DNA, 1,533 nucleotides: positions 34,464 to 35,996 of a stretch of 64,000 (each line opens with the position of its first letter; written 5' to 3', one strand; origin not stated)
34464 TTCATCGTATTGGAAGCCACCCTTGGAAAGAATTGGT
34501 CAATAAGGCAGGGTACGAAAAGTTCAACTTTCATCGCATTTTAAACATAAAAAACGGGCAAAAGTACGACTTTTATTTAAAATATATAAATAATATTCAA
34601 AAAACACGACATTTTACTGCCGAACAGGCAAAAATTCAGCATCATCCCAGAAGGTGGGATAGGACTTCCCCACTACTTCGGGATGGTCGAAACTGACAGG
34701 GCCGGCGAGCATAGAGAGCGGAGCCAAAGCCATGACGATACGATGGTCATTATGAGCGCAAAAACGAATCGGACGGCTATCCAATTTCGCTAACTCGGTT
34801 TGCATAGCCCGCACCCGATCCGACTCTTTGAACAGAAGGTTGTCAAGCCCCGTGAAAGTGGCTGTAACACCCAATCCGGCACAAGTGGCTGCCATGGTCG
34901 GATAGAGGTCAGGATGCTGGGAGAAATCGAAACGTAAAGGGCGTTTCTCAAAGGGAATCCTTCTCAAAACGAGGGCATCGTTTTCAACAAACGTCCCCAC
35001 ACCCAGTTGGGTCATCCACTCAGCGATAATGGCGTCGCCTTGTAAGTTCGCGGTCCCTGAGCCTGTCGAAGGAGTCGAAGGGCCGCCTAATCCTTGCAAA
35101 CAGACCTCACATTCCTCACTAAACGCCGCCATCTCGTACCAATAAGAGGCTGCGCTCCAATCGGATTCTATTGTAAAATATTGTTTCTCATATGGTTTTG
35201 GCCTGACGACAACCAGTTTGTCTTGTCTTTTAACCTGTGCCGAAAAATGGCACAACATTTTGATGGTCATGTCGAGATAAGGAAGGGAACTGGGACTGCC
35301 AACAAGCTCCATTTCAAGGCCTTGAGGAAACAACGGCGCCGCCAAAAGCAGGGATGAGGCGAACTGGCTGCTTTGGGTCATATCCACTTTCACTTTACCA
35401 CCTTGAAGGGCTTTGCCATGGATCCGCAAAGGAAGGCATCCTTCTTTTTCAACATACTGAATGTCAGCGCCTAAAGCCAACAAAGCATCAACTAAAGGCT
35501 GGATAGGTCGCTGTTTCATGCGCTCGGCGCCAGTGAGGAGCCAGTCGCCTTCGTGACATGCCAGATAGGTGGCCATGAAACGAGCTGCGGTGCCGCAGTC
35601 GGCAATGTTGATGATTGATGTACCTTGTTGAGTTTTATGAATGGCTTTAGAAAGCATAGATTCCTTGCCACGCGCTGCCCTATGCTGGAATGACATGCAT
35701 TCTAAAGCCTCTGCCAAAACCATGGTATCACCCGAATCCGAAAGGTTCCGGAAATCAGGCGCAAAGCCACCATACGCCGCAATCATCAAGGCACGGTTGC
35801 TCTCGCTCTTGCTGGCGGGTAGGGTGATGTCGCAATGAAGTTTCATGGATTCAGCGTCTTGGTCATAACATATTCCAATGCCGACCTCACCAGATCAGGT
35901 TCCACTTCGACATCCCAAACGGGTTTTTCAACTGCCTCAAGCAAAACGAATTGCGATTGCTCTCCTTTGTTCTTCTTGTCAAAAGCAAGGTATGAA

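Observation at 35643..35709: A 67-nt palindromic repeat element is translated in frame inside aroA (EPSP synthase)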

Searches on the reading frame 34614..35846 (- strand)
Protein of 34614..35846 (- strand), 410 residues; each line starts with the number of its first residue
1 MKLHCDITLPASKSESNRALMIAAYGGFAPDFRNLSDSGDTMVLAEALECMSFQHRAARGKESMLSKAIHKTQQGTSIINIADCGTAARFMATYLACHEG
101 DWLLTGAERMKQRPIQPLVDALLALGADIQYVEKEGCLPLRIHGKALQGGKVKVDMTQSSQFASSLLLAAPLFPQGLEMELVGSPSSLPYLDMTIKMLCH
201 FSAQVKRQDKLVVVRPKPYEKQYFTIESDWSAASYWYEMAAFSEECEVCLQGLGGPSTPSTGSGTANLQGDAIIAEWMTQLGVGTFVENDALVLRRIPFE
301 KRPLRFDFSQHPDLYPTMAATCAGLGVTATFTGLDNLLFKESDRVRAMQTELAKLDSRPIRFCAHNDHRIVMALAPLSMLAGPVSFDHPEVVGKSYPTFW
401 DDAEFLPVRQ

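Call 11: search_solved_structures(query=window:34614-35846:-, show_alignments=2, max_evalue=0.001)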
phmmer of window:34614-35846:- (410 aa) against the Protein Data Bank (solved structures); distinct sequences matched with E-value up to 0.001: 39.
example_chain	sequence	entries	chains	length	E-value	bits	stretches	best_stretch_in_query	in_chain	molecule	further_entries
3nvs_A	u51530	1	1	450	1.6e-52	182.3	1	6-402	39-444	3-phosphoshikimate 1-carboxyvinyltransferase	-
5xwb_A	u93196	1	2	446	9.6e-49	169.8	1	2-402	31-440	3-phosphoshikimate 1-carboxyvinyltransferase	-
2qfq_A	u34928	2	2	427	1.5e-45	159.3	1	6-402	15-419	3-phosphoshikimate 1-carboxyvinyltransferase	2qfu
2qfs_A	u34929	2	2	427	2.8e-45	158.4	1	6-402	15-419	3-phosphoshikimate 1-carboxyvinyltransferase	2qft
1g6s_A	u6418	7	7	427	5.2e-45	157.5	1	6-402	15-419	EPSP SYNTHASE | 3-phosphoshikimate 1-carboxyvinyltransferase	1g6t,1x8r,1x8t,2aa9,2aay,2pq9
3fk0_A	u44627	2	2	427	1.9e-44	155.7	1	6-402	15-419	3-phosphoshikimate 1-carboxyvinyltransferase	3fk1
7tm4_A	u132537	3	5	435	2.2e-44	155.4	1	6-402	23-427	3-phosphoshikimate 1-carboxyvinyltransferase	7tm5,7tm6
3fjx_A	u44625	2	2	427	3.6e-44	154.8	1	6-402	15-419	3-phosphoshikimate 1-carboxyvinyltransferase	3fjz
1mi4_A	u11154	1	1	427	3.6e-44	154.8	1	6-402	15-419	5-enolpyruvylshikimate-3-phosphate synthase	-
1q36_A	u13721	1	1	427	6.5e-44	153.9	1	6-402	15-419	3-phosphoshikimate 1-carboxyvinyltransferase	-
1eps_A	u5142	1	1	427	7.6e-44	153.7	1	6-402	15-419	5-ENOL-PYRUVYL-3-PHOSPHATE SYNTHASE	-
7m0o_A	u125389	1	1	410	7.9e-43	150.3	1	7-401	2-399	3-phosphoshikimate 1-carboxyvinyltransferase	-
7tbu_A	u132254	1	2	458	4.6e-41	144.5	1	7-355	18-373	5-enolpyruvylshikimate-3-phosphate synthase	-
7u5s_A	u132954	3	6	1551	5.8e-39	137.6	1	7-355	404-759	Pentafunctional AROM polypeptide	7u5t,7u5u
6hqv_A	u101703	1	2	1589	1.8e-38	136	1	4-356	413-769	Pentafunctional AROM polypeptide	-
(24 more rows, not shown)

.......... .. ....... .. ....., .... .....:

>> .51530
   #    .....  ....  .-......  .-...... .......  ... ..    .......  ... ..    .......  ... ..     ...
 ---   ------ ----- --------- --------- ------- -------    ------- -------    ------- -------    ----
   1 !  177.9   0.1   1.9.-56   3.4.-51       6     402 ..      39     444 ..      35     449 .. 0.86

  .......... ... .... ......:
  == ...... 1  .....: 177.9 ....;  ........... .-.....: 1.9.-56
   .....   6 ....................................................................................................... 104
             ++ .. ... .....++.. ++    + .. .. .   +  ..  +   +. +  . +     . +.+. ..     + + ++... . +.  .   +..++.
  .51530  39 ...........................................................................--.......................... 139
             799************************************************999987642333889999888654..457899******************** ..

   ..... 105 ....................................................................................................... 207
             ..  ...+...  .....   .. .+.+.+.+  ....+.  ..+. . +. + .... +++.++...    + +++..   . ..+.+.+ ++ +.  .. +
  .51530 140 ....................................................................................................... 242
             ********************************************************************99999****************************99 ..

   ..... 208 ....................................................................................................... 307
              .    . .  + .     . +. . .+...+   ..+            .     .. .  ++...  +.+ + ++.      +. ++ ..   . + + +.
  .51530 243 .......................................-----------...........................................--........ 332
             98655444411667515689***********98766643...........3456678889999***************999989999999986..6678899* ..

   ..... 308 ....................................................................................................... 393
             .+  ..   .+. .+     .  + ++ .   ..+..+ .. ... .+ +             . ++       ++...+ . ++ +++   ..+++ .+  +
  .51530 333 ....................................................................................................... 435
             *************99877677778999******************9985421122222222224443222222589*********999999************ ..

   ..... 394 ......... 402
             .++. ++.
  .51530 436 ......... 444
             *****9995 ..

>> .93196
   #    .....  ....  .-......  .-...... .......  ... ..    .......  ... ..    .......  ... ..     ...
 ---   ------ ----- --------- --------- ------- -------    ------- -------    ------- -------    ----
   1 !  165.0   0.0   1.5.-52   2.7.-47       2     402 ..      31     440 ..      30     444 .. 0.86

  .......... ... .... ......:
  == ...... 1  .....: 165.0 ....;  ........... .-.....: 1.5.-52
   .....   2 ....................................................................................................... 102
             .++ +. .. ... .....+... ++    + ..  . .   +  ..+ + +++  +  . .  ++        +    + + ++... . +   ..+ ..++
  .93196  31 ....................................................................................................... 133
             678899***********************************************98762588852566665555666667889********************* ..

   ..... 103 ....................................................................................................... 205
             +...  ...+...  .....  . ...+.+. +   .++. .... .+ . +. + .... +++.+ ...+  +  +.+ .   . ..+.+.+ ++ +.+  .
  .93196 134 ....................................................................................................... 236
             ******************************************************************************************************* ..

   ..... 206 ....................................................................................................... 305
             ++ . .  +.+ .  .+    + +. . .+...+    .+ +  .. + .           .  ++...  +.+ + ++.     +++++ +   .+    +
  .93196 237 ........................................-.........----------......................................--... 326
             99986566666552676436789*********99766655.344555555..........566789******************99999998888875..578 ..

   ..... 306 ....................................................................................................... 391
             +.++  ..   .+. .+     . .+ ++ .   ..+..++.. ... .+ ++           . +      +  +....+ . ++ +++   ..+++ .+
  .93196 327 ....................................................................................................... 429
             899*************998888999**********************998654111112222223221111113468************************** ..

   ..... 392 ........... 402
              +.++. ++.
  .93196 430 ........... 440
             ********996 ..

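Call 12: search_protein_families(library=ncbifam, proteins=[window:34614-35846:-])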
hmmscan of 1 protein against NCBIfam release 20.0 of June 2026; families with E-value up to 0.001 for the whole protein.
window:34614-35846:- (410 aa): 3 families
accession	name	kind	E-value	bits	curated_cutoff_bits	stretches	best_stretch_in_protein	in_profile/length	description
TIGR01356.1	aroA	equivalog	1e-77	261.7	287.25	2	6-355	2-342/415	3-phosphoshikimate 1-carboxyvinyltransferase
NF008816.0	PRK11860.1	equivalog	3.1e-54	184.2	943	1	5-399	17-428/662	bifunctional 3-phosphoshikimate 1-carboxyvinyltransferase/cytidylate kinase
NF011381.1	PRK14806.1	equivalog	3.6e-26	91.6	902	1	3-356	312-659/733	bifunctional prephenate dehydrogenase/3-phosphoshikimate 1-carboxyvinyltransferase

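Call 13: find_homologous_proteins(query=window:34614-35846:-, max_evalue=1e-20)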
Query window:34614-35846:- (410 aa): 5098 proteins with E <= 1e-20 among 8000 candidates; the best 120 are listed.
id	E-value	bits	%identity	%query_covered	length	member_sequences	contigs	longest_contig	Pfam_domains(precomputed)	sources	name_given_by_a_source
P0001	1.9e-262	888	97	100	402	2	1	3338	PF00275.26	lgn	-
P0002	9.0e-240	814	88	99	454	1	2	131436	PF00275.26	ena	-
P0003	1.4e-216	737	79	100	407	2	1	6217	PF00275.26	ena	-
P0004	2.0e-210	717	78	100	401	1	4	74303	PF00275.26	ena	-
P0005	7.2e-210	715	78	100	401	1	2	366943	PF00275.26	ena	-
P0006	8.6e-210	715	78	100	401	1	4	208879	PF00275.26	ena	-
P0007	8.6e-210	715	78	100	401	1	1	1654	PF00275.26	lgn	-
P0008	1.1e-209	715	78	100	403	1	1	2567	PF00275.26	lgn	-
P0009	3.1e-209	713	78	100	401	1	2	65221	PF00275.26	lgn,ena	-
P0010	5.1e-209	712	77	100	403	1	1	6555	PF00275.26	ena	-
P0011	1.3e-205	701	75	99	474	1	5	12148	PF00275.26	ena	-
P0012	4.5e-205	699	77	100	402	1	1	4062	PF00275.26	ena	-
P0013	2.4e-204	697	76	100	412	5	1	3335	PF00275.26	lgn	-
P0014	1.3e-203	695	77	100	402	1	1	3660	PF00275.26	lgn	-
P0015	7.3e-203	692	75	100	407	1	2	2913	PF00275.26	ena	-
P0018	3.7e-202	690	76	98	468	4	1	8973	PF00275.26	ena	-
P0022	3.8e-200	683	74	98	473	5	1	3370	PF00275.26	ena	-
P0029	4.0e-195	667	74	100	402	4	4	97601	PF00275.26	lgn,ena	-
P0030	1.4e-194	665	71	99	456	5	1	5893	PF00275.26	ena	-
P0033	2.9e-194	664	74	100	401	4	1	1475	PF00275.26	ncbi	-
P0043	1.8e-192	658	70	99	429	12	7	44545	PF00275.26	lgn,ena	-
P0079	1.2e-188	645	73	98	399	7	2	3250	PF00275.26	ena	-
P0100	3.0e-187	641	72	100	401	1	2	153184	PF00275.26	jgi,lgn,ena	-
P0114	2.5e-186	638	69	100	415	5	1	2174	PF00275.26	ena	-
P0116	2.7e-186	638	70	99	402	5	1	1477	PF00275.26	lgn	-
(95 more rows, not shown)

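Call 16: find_related_loci(query=A1, collection=genome_contigs, flank=10000)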
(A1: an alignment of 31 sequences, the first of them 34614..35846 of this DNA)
Query A1 (410 aa) in genome_contigs; peptide patterns used: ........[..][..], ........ (x = any residue, [..] = any of these).
376 stretches matched a pattern; 307 encode a relative of the query (tblastn E <= 1e-3); the best 80 are kept; 80 distinct loci.
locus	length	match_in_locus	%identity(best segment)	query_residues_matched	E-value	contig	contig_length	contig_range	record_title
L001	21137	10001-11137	74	1-408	0e+0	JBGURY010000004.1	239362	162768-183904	MAG: Candidatus Limimorpha sp. isolate ruminal_MAG_105 ruminal_MAG_105_contig_0004, whole genome shotgun sequence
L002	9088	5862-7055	72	6-406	0e+0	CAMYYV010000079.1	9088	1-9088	MAG TPA_asm: uncultured Bacteroidales bacterium isolate SRR10912541_bin.13_metaWRAP_v1.3_MAG genome assembly, contig: ER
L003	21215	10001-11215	71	1-408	0e+0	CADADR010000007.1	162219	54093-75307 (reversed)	MAG: uncultured Bacteroidia bacterium isolate RUG13196 genome assembly, contig: RUG13196_asm_7, whole genome shotgun seq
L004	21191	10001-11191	70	1-408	0e+0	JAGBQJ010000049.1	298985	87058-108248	MAG: Bacteroidales bacterium isolate RGIG9351 Yak_Abomasum-5__c366325, whole genome shotgun sequence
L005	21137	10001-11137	71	1-406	0e+0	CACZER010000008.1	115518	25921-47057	MAG: uncultured Bacteroidia bacterium isolate RUG12545 genome assembly, contig: RUG12545_asm_8, whole genome shotgun seq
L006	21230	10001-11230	70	1-410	0e+0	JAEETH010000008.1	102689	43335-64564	MAG: Bacteroidales bacterium isolate Tb.RUG.400 NODE_356_length_102689_cov_10.823190, whole genome shotgun sequence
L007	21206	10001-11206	70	1-410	0e+0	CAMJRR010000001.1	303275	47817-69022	MAG: uncultured Bacteroidales bacterium isolate SRR12081298_bin.67_metaWRAP_v1.3_MAG genome assembly, contig: ERZ1228977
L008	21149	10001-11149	67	1-410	0e+0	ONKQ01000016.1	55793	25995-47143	uncultured Bacteroidales bacterium isolate RUG390 genome assembly, contig: scaffold_95, whole genome shotgun sequence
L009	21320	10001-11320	68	1-408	0e+0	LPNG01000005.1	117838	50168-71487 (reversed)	MAG: bacterium F082 isolate F082 scaffold_4, whole genome shotgun sequence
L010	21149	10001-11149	66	1-410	0e+0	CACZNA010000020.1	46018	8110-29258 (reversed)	MAG: uncultured Bacteroidia bacterium isolate RUG12769 genome assembly, contig: RUG12769_asm_20, whole genome shotgun se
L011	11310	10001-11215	68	1-410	0e+0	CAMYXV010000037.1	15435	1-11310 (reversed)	MAG TPA_asm: uncultured Bacteroidales bacterium isolate SRR10912534_bin.11_metaWRAP_v1.3_MAG genome assembly, contig: ER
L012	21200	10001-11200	68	6-405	0e+0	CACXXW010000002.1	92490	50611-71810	MAG: uncultured Bacteroidia bacterium isolate RUG11691 genome assembly, contig: RUG11691_asm_2, whole genome shotgun seq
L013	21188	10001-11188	67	6-408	0e+0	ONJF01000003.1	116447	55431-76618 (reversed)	uncultured Bacteroidales bacterium isolate RUG358 genome assembly, contig: scaffold_39, whole genome shotgun sequence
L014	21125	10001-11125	66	1-406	0e+0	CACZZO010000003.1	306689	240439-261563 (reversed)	MAG: uncultured Bacteroidia bacterium isolate RUG13092 genome assembly, contig: RUG13092_asm_3, whole genome shotgun seq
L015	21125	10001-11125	67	1-406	0e+0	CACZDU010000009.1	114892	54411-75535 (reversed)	MAG: uncultured Bacteroidia bacterium isolate RUG12531 genome assembly, contig: RUG12531_asm_9, whole genome shotgun seq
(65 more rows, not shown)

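Call 55: predict_structure(alignment_id=A1)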
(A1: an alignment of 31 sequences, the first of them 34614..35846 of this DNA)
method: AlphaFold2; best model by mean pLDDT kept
length: 410 residues; sequences in the alignment: 31
mean_pLDDT: 78.7   pTM: 0.56
mean pLDDT of the five models: 78.7, 76.5, 74.6, 74.6, 58.3
residues with pLDDT >= 90: 113; 70-90: 202; 50-70: 63; < 50: 32
segments of 3 or more residues with pLDDT < 50: 1-3, 53-66, 254-268
pLDDT, mean of each block of 10 residues (from residue 1): 51 78 69 75 79 42 49 80 88 90 90 93 97 93 93 90 89 89 70 74 75 74 62 75 74 44 39 85 84 83 91 91 93 86 90 88 85 88 86 81 71
secondary structure, 60 per line:
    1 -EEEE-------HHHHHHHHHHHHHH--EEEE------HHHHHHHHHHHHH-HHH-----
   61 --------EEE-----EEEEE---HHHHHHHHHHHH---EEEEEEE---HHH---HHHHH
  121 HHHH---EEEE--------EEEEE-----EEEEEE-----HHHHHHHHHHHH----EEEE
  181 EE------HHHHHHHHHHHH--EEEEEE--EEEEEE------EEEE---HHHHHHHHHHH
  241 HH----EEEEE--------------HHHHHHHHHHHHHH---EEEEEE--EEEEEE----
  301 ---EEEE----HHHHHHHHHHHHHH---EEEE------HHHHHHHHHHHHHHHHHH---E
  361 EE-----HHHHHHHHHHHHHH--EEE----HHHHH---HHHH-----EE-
elements in order: E2-5 H13-26 E29-32 H39-51 E69-71 E77-81 H85-96 E100-106 H116-124 E128-131 E140-144 E150-155 H161-172 E177-182 H189-200 E203-208 E211-216 E223-226 H230-242 E247-251 H266-279 E283-288 E291-296 E304-307 H312-325 E329-332 H339-356 E360-362 H368-381 E384-386 H391-395 H399-402

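Call 63: find_encoding_contigs(protein=P0002, flank=10000, max_places=2)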
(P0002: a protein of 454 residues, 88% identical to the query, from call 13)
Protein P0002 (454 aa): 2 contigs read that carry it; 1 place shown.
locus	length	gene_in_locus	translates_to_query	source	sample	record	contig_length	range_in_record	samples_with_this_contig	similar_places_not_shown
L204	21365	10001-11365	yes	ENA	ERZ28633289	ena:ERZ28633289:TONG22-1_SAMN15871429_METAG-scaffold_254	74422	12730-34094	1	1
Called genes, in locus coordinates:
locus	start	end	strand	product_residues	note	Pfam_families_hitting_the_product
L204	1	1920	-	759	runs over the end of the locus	PF00246:Peptidase_M14, PF13620:CarboxypepD_reg, PF18911:PKD_4, PF00801:PKD, PF00431:CUB, PF18962:Por_Secre_tail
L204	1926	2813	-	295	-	PF00701:DHDPS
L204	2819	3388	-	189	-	PF21857:DUF6913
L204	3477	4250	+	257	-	PF00753:Lactamase_B, PF23023:Anti-Pycsar_Apyc1, PF12706:Lactamase_B_2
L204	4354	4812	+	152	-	PF03061:4HBT (faint)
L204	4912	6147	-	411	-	PF01966:HD (weak), PF19276:HD_assoc_2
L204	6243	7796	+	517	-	PF00072:Response_reg, PF08665:PglZ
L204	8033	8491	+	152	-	PF02367:TsaE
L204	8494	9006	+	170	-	-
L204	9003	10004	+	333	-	PF00465:Fe-ADH (faint), PF13685:Fe-ADH_2 (weak), PF01761:DHQ_synthase, PF24621:DHQS_C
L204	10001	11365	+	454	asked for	PF00275:EPSP_synthase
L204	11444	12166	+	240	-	PF02754:CCG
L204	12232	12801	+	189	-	PF25084:LbH_EIF2B, PF14602:Hexapep_2 (faint), PF00132:Hexapep, PF25087:GMPPB_C, PF00132:Hexapep (weak)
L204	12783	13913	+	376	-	PF00155:Aminotran_1_2, PF01041:DegT_DnrJ_EryC1, PF01212:Beta_elim_lyase (weak)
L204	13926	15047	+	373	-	PF02397:Bac_transf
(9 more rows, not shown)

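Call 64: find_encoding_contigs(protein=P0005, flank=10000, max_places=2)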
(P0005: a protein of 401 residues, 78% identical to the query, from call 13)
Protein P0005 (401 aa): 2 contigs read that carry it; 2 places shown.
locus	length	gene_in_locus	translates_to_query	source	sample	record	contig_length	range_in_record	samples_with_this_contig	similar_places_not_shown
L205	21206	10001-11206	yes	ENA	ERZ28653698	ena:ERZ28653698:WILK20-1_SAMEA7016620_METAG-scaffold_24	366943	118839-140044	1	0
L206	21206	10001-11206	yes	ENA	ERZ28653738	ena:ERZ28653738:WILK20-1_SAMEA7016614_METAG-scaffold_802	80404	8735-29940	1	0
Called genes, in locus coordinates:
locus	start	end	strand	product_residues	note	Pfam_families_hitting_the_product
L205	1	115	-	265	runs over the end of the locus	PF13512:TPR_18 (faint), PF07719:TPR_2 (faint), PF13174:TPR_6 (faint), PF13371:TPR_9 (faint), PF13428:TPR_14 (faint), PF13525:YfiO, PF13432:TPR_16 (faint)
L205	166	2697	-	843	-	PF00246:Peptidase_M14, PF13620:CarboxypepD_reg, PF00801:PKD, PF18911:PKD_4, PF00431:CUB, PF18962:Por_Secre_tail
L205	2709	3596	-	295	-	PF00701:DHDPS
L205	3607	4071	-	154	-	PF21857:DUF6913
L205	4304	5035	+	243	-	PF23023:Anti-Pycsar_Apyc1, PF00753:Lactamase_B, PF12706:Lactamase_B_2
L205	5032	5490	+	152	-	-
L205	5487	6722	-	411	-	PF01966:HD, PF19276:HD_assoc_2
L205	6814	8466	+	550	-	PF00072:Response_reg, PF08665:PglZ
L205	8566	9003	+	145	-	PF02367:TsaE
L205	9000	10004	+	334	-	PF13685:Fe-ADH_2 (weak), PF01761:DHQ_synthase, PF24621:DHQS_C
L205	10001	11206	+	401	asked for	PF00275:EPSP_synthase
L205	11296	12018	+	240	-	PF02754:CCG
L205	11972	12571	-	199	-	-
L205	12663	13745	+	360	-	PF00155:Aminotran_1_2, PF01041:DegT_DnrJ_EryC1, PF01212:Beta_elim_lyase (weak)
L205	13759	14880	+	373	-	PF02397:Bac_transf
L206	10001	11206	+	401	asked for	PF00275:EPSP_synthase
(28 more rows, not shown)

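Call 73: find_encoding_contigs(protein=P0033, flank=3000, max_places=1)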
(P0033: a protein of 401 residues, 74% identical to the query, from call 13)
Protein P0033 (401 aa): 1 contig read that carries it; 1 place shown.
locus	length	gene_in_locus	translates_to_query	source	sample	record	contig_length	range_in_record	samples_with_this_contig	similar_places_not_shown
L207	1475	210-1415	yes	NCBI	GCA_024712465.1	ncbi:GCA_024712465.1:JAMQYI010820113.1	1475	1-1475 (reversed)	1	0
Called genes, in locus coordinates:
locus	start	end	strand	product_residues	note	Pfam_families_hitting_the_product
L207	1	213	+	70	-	?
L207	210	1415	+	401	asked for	PF00275:EPSP_synthase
